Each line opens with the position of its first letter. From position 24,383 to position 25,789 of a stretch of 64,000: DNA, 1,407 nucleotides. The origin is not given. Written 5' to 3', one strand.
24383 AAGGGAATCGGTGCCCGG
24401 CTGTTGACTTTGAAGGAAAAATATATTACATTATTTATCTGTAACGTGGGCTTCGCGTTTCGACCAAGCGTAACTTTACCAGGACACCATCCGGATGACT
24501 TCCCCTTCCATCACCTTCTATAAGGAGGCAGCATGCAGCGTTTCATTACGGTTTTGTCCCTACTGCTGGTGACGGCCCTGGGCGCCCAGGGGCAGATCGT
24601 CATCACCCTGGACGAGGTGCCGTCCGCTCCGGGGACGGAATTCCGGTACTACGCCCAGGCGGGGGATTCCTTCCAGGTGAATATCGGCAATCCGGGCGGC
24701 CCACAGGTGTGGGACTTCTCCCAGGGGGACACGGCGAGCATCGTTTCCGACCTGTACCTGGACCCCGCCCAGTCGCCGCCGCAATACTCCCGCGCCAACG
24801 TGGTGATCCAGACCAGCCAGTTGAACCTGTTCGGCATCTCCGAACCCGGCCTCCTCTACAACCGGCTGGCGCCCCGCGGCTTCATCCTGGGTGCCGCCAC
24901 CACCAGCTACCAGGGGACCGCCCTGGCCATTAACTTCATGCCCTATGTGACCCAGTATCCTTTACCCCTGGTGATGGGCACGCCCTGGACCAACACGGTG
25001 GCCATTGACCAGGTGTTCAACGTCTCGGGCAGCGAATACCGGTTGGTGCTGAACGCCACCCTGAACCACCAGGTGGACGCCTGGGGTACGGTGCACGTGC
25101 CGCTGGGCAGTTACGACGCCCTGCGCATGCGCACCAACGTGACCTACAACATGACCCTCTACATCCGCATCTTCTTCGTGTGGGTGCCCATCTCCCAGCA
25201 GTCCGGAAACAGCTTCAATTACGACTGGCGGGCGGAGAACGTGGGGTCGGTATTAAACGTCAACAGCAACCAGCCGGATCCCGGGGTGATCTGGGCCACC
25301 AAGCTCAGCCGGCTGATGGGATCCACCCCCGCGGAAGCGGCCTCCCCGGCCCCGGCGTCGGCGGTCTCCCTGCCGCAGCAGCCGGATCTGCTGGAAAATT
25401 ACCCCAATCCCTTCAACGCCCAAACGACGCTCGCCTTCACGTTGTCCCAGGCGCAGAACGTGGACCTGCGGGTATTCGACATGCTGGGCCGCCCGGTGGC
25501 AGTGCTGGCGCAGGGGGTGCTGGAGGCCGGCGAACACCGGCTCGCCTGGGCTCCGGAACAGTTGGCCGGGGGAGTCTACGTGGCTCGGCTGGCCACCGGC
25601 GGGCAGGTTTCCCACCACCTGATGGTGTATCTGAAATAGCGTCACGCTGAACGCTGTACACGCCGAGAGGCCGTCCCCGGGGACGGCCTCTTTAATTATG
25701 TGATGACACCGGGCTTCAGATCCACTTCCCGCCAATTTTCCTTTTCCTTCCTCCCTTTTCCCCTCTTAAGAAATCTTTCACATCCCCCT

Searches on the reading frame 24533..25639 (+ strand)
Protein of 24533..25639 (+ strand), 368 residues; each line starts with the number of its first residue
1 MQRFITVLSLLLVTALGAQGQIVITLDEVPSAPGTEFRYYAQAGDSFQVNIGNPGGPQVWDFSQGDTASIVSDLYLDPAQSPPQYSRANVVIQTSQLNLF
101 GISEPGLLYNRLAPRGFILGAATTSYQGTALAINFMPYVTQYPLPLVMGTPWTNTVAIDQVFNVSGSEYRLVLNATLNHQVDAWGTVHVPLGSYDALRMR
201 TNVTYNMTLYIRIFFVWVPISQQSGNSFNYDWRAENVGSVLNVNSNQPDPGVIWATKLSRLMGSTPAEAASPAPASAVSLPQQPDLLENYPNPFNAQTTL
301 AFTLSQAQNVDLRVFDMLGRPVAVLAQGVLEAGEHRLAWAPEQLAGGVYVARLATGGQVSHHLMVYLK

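Call 71: search_protein_families(library=pfam, proteins=[window:24533-25639:+], max_evalue=0.001)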
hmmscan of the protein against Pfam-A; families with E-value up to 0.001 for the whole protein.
window:24533-25639:+ (368 aa): 1 family
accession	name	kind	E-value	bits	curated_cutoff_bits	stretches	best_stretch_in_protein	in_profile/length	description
PF18962.6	Por_Secre_tail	-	2.2e-06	28.3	27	1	290-361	2-71/75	Secretion system C-terminal sorting domain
